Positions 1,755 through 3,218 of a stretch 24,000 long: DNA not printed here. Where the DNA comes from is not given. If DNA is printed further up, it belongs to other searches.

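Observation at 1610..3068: UbiA-type polyprenyltransferase plus a small membrane partner encoded by a mobile element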

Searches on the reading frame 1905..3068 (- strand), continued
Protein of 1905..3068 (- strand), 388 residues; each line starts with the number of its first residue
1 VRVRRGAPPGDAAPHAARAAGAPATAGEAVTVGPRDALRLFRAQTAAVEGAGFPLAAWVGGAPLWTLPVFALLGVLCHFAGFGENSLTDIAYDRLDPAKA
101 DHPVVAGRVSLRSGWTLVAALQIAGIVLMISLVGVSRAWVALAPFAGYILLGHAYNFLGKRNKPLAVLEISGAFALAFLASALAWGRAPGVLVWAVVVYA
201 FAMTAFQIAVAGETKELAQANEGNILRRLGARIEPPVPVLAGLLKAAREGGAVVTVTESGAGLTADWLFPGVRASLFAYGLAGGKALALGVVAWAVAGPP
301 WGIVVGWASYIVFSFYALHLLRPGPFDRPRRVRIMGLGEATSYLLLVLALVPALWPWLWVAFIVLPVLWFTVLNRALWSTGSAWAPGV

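Call 53: find_encoding_contigs(protein=P0017, flank=10000, max_places=2)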
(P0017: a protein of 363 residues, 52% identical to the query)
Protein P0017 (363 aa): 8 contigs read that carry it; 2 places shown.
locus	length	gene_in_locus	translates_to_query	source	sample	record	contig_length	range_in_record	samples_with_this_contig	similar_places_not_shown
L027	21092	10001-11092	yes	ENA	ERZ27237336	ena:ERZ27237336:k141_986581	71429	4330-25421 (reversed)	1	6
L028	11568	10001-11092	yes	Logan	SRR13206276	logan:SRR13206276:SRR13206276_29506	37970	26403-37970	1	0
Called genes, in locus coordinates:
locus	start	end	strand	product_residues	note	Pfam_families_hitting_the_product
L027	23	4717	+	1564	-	PF09286:Pro-kuma_activ, PF08614:ATG16 (faint), PF19220:Rod_CreS, PF24161:CCDC39, PF25994:HH_AprE (faint), PF27605:ODF2_C (faint)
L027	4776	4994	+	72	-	-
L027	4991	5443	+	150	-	-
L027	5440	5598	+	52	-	-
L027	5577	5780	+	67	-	-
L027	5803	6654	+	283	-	-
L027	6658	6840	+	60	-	-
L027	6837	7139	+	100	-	-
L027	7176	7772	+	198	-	-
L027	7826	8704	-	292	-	PF01040:UbiA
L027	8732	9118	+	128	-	-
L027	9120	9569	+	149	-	-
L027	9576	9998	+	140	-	-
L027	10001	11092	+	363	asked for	PF01040:UbiA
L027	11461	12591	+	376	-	PF00158:Sigma54_activat (faint), PF07728:AAA_5 (weak)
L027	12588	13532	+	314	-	-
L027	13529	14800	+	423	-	PF13203:DUF2201_N, PF09967:DUF2201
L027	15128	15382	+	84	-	-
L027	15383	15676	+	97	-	-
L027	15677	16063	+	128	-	-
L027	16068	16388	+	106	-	-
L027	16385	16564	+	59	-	-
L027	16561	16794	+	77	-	-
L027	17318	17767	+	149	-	-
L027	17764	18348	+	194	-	-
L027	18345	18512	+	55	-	-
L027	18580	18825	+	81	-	-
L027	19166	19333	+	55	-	-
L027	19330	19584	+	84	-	-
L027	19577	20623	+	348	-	PF00004:AAA (weak)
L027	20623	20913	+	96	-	-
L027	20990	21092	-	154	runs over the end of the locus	-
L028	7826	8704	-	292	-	PF01040:UbiA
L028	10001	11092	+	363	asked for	PF01040:UbiA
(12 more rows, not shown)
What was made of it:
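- In L027 the module lies a few kb after a 1,564-aa coiled-coil protein that could be a tape measure (call 53).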

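Call 54: search_protein_representatives(alignment_id=A1)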
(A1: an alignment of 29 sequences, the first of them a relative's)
Query: 29 sequences, 356 profile positions. Proteins with E-value up to 0.001 (for the whole library): 2118; up to 1e-10: 474; up to 1e-30: 203. The best 150 are listed.
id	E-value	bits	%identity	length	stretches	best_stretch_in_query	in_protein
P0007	8.6e-155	531.8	-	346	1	1-356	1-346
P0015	8.9e-154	528.5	-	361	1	1-356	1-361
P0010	6.7e-148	509.2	-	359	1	2-356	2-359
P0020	3.6e-134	464.0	-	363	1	1-356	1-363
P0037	1.1e-125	436.1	-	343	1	2-356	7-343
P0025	9.3e-120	416.6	-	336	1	3-356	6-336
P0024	1.0e-109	383.6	-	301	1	1-272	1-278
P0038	7.7e-99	347.8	-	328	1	4-356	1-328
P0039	1.3e-98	347.0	-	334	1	4-356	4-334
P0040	1.3e-92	327.3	-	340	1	1-356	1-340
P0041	6.1e-91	321.8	-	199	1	3-199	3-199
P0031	1.8e-87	310.4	-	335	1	3-356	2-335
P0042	2.7e-86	306.5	-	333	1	4-356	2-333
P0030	9.3e-82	291.6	-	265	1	75-356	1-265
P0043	5.5e-77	275.9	-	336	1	3-356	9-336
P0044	1.3e-67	245.0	-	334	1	3-356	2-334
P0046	2.9e-56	207.7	-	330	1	3-347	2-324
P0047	9.8e-56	206.0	-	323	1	3-345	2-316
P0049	1.4e-53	198.9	-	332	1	4-356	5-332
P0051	1.2e-52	195.8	-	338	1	3-346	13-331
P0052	1.0e-51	192.8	-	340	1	4-348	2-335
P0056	1.7e-50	188.8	-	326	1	1-347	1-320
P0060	1.1e-46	176.2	-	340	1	2-356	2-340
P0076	2.8e-43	165.0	-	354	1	2-347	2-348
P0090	1.3e-41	159.5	-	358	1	1-346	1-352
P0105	9.5e-40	153.4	-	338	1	3-354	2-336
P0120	6.1e-38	147.5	-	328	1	4-356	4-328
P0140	5.1e-37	144.4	-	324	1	4-350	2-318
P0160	1.1e-35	140.1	-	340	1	1-356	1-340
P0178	8.3e-35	137.1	-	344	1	3-349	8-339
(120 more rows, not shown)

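Call 55: list_cluster_members(proteins=[P0046, P0052, P0060, P0076, P0090, P0105, P0120, P0140, P0160, P0178])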
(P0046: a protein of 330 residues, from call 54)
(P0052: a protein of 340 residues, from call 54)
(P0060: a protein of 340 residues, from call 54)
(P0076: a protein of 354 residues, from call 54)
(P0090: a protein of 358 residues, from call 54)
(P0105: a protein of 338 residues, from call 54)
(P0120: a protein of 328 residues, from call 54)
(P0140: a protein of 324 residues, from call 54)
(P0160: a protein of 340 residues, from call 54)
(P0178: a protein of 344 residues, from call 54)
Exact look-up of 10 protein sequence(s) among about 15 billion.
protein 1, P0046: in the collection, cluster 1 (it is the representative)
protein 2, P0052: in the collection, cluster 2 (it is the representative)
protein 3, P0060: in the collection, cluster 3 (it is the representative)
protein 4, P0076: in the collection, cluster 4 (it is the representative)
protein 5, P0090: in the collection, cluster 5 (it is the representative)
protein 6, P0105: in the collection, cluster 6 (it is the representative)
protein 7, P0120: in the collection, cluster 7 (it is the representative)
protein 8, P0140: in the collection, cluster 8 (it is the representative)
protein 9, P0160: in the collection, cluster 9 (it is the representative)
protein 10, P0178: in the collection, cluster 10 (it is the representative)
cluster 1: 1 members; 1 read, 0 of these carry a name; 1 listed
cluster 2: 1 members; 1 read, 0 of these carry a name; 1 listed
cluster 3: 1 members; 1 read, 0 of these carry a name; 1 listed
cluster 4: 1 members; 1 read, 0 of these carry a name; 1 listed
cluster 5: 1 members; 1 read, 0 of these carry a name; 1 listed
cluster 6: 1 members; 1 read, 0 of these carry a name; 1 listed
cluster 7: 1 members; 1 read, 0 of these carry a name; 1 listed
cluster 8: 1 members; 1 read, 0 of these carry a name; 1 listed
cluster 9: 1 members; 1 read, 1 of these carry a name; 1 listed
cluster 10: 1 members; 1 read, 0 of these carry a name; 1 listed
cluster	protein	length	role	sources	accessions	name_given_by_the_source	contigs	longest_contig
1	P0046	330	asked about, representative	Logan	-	-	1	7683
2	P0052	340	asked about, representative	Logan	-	-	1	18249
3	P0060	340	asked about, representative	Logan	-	-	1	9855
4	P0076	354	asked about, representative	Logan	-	-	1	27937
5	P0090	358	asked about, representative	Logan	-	-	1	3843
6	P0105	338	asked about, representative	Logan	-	-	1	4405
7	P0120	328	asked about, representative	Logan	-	-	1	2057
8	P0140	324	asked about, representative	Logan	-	-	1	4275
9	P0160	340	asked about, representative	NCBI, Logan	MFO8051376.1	MAG: UbiA family prenyltransferase [Thermoplasmatota archaeon]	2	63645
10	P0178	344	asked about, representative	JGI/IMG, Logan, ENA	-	-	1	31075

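Call 56: find_encoding_contigs(protein=P0160, flank=10000, max_places=2)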
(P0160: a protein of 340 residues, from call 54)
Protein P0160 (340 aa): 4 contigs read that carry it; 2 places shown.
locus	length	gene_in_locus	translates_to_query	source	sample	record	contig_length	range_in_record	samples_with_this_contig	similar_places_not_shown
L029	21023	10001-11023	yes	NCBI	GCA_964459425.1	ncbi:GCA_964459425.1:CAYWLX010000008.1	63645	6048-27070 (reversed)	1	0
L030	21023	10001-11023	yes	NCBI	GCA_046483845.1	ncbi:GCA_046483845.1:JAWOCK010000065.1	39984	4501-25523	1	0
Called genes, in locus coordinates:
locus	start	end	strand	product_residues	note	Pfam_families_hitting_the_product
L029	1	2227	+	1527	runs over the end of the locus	-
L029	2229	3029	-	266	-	-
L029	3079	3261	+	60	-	PF22285:DUF6962 (weak)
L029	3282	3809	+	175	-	PF01209:Ubie_methyltran (weak), PF13489:Methyltransf_23, PF01728:FtsJ (faint), PF05175:MTS (faint), PF13847:Methyltransf_31, PF08241:Methyltransf_11, PF08242:Methyltransf_12 (weak), PF13649:Methyltransf_25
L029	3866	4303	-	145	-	PF12802:MarR_2 (faint), PF13404:HTH_AsnC-type, PF13412:HTH_24, PF18024:HTH_50 (faint), PF01047:MarR (faint), PF01037:AsnC_trans_reg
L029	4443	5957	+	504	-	PF00120:Gln-synt_C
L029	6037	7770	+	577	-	PF00497:SBP_bac_3, PF02518:HATPase_c, PF13581:HATPase_c_2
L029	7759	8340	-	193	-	PF00753:Lactamase_B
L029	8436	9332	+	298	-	-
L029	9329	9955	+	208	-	PF01209:Ubie_methyltran, PF13489:Methyltransf_23, PF13847:Methyltransf_31, PF08241:Methyltransf_11, PF08242:Methyltransf_12, PF13649:Methyltransf_25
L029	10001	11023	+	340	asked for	PF01040:UbiA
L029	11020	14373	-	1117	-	PF13510:Fer2_4, PF14691:Fer4_20, PF01266:DAO (weak), PF07992:Pyr_redox_2, PF13450:NAD_binding_8, PF13738:Pyr_redox_3 (weak), PF04879:Molybdop_Fe4S4, PF00384:Molybdopterin, +9 more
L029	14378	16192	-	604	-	PF01512:Complex1_51K, PF10589:NADH_4Fe-4S, PF14697:Fer4_21, PF00037:Fer4 (weak), PF12838:Fer4_7, PF13187:Fer4_9 (weak), PF13237:Fer4_10, PF00037:Fer4, +3 more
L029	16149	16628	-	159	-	PF01257:2Fe-2S_thioredx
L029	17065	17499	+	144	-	-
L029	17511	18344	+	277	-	PF00970:FAD_binding_6 (weak), PF00175:NAD_binding_1 (weak), PF10418:DHODB_Fe-S_bind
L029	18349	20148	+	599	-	PF14691:Fer4_20, PF01946:Thi4 (faint), PF00890:FAD_binding_2 (faint), PF01134:GIDA (faint), PF07992:Pyr_redox_2, PF13450:NAD_binding_8 (weak), PF13738:Pyr_redox_3 (weak), PF00070:Pyr_redox, +5 more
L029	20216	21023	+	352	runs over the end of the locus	-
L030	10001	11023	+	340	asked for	PF01040:UbiA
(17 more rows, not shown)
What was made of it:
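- In the one chromosomal-looking context (L029, a Thermoplasmatota MAG), the clade member sits directly after UbiE-type methyltransferases (call 56).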

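Call 58: find_encoding_contigs(protein=P0178, flank=8000, max_places=1)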
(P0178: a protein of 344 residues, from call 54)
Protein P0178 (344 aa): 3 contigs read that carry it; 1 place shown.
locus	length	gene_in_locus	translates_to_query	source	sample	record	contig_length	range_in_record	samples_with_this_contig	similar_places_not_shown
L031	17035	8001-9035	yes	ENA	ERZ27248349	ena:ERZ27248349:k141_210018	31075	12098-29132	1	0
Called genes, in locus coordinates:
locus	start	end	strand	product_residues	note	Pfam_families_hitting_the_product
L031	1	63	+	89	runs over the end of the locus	-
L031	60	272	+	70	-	-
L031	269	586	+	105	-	-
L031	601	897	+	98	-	-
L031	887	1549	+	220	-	-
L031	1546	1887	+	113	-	-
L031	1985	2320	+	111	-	-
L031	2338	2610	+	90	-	-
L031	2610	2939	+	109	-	-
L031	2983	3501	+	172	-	-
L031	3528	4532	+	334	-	PF00493:MCM (faint), PF00004:AAA (weak), PF07728:AAA_5 (faint)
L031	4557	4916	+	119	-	-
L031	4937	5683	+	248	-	-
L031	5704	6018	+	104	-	-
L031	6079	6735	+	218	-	PF25917:BSH_RND (faint), PF00364:Biotin_lipoyl, PF25919:BSH_CusB (weak), PF25973:BSH_CzcB (faint), PF25984:BSH_YknX (faint), PF25997:BSH_YhbJ (faint)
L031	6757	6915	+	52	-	-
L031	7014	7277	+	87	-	-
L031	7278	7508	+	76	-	-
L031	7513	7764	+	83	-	-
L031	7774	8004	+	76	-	-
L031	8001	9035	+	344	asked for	PF01040:UbiA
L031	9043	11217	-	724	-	-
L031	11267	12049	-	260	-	-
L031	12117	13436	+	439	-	PF00082:Peptidase_S8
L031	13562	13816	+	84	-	-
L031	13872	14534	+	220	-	-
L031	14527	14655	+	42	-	-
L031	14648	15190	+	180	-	PF15919:HicB_lk_antitox (weak)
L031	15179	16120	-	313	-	PF13450:NAD_binding_8 (weak)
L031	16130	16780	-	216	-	PF09956:Phage_cement_2 (faint)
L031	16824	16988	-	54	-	-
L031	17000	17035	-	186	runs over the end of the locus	-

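Call 59: find_encoding_contigs(protein=P0052, flank=8000, max_places=1)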
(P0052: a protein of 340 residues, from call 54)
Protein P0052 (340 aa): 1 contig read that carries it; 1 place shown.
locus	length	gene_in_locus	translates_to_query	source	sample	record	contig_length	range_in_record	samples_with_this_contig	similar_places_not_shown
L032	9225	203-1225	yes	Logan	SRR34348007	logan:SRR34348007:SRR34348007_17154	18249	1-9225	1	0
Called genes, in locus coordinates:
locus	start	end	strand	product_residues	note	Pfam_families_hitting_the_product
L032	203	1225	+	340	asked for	PF01040:UbiA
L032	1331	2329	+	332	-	PF01040:UbiA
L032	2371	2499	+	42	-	-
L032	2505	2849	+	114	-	-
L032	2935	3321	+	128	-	-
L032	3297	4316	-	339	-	PF00493:MCM (faint)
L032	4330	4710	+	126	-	-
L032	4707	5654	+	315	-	PF00589:Phage_integrase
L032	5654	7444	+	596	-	-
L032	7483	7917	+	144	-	-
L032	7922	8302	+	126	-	-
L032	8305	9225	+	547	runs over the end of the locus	-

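Call 60: find_encoding_contigs(protein=P0076, flank=8000, max_places=1)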
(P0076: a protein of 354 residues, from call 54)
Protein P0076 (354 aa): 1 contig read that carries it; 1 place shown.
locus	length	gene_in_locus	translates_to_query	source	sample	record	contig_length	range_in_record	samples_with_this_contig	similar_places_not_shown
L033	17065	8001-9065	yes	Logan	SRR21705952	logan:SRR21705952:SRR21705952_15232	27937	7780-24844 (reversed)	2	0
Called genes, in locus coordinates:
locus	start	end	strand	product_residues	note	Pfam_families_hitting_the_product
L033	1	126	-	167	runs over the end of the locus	-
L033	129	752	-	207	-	-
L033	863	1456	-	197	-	-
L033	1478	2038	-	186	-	-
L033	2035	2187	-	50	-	-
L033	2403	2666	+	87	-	PF23451:Zn_ribbon_PaaD (weak)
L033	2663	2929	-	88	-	-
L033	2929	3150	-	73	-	-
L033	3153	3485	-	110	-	-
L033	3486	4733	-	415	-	PF01656:CbiA, PF10609:ParA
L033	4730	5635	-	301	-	PF06467:zf-FCS (faint), PF24445:DUF7564 (faint)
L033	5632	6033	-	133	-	-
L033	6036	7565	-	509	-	-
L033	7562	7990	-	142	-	-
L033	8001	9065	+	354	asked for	PF01040:UbiA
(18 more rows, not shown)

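Call 69: list_cluster_members(proteins=[P0038, P0039, P0040, P0042, P0043, P0044, P0047, P0049, P0051, P0056])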
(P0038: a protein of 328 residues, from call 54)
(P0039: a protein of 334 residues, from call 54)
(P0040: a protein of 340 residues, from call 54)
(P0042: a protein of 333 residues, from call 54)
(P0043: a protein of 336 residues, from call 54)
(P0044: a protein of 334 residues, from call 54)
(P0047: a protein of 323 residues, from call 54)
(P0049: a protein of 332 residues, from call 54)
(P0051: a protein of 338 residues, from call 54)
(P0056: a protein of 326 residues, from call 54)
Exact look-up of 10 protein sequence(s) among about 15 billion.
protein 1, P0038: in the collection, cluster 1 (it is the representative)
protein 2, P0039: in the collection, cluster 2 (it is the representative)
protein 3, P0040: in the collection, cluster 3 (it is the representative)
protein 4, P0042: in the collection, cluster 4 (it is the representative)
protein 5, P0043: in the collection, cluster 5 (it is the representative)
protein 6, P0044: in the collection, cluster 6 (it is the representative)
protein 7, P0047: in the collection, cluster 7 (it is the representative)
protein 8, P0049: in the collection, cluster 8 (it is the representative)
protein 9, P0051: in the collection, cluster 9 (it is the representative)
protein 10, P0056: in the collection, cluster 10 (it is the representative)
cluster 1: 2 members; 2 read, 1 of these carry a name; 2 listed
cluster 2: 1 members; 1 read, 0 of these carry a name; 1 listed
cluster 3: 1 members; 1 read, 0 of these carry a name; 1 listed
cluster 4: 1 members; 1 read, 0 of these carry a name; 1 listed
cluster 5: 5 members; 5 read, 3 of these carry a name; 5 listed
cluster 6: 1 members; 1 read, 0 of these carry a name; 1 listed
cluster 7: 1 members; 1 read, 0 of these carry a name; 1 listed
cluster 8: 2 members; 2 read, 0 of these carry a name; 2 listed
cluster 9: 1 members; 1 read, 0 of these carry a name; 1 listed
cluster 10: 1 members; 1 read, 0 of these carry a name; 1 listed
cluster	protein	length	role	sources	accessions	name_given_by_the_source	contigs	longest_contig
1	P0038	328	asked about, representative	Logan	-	-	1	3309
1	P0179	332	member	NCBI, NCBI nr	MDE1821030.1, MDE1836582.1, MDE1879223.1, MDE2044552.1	MAG: UbiA family prenyltransferase [Euryarchaeota archaeon] | UbiA family prenyltransferase [Euryarchaeota archaeon]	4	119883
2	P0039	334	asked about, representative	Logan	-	-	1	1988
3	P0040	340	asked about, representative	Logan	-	-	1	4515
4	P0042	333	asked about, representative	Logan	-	-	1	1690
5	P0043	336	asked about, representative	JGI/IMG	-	hypothetical protein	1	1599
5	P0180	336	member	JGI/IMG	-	hypothetical protein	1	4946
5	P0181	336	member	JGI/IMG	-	hypothetical protein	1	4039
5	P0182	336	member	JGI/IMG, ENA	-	-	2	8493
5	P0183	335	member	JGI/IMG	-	-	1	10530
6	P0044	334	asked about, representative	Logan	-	-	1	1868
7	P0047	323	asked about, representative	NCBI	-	-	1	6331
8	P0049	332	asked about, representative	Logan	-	-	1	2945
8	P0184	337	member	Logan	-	-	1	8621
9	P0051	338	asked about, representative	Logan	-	-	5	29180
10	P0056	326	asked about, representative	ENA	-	-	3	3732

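Call 70: find_encoding_contigs(protein=P0179, flank=10000, max_places=2)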
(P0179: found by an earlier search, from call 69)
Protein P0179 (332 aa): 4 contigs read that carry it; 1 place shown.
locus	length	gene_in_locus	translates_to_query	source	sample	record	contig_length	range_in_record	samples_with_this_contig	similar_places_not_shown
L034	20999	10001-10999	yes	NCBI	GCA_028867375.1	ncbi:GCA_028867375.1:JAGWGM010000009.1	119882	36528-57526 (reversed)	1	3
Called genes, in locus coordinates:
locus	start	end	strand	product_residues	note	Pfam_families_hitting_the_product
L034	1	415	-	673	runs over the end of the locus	-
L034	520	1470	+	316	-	-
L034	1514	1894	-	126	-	-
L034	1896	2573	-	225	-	-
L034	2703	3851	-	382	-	PF13020:NOV_C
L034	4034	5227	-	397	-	PF00145:DNA_methylase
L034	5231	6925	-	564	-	-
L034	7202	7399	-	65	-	-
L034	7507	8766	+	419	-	PF04434:SWIM (weak), PF01609:DDE_Tnp_1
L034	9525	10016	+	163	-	PF03852:Vsr (weak), PF18741:MTES_1575 (weak)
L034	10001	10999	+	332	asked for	PF01040:UbiA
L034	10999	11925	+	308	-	PF01040:UbiA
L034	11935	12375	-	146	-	-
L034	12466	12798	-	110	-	-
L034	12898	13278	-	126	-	PF01402:RHH_1 (weak)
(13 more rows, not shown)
